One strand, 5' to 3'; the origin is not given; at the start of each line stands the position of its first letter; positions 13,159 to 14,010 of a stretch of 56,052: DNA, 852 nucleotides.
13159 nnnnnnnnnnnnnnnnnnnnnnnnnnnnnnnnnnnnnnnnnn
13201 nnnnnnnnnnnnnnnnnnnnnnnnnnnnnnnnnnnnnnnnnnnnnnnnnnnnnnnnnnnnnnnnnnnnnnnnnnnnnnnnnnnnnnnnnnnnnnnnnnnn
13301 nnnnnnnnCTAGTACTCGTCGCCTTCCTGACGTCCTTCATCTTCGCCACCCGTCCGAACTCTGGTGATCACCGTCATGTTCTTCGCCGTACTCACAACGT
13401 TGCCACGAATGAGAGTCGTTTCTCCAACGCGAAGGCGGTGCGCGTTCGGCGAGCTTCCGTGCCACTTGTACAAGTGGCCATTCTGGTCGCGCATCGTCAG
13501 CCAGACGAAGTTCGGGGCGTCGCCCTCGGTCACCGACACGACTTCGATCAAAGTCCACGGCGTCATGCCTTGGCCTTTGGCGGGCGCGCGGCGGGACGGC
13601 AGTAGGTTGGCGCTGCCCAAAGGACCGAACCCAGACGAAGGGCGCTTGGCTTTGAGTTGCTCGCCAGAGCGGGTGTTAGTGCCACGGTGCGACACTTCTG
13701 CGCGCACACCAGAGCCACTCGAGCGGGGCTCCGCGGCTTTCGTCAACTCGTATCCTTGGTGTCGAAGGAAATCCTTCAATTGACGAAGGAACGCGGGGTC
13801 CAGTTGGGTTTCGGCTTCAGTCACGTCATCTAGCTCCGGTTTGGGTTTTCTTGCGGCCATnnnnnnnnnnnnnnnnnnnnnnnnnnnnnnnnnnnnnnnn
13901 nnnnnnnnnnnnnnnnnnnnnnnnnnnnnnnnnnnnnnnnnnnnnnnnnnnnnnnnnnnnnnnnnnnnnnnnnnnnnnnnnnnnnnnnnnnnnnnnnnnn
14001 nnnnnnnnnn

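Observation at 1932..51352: Genome-wide 11-nt start box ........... with a start codon and a stop codon built into it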

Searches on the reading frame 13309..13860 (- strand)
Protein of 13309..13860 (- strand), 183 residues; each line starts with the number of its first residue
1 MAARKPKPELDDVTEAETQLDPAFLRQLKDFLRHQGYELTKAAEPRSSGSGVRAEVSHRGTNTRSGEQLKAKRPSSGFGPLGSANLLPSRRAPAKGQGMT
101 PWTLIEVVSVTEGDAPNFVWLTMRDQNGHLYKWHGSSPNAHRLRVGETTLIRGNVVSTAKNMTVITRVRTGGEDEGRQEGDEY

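Call 91: predict_structure(protein=window:13309-13860:-)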
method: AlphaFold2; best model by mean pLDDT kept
length: 183 residues; sequences in the alignment: 1
mean_pLDDT: 40.3   pTM: 0.27
mean pLDDT of the five models: 40.3, 37.3, 36.9, 34.8, 34.7
residues with pLDDT >= 90: 0; 70-90: 0; 50-70: 29; < 50: 154
segments of 3 or more residues with pLDDT < 50: 1-4, 6-25, 27-29, 31-100, 110-117, 136-183
pLDDT, mean of each block of 10 residues (from residue 1): 41 36 45 41 32 30 39 34 32 39 51 48 64 49 37 32 35 41 41
secondary structure, 60 per line:
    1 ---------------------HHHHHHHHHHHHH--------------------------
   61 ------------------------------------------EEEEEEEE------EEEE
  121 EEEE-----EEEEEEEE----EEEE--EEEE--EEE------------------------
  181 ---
elements in order: H22-34 E103-110 E117-124 E130-137 E142-145 E148-151 E154-156
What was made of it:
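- The conserved 183-aa protein with a beta-rich C-terminal half gave an unusable model, pLDDT 40 (call 91).
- Tried and rejected: The AlphaFold2 model was unusable (pLDDT 40, call 91), so no fold search was run.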
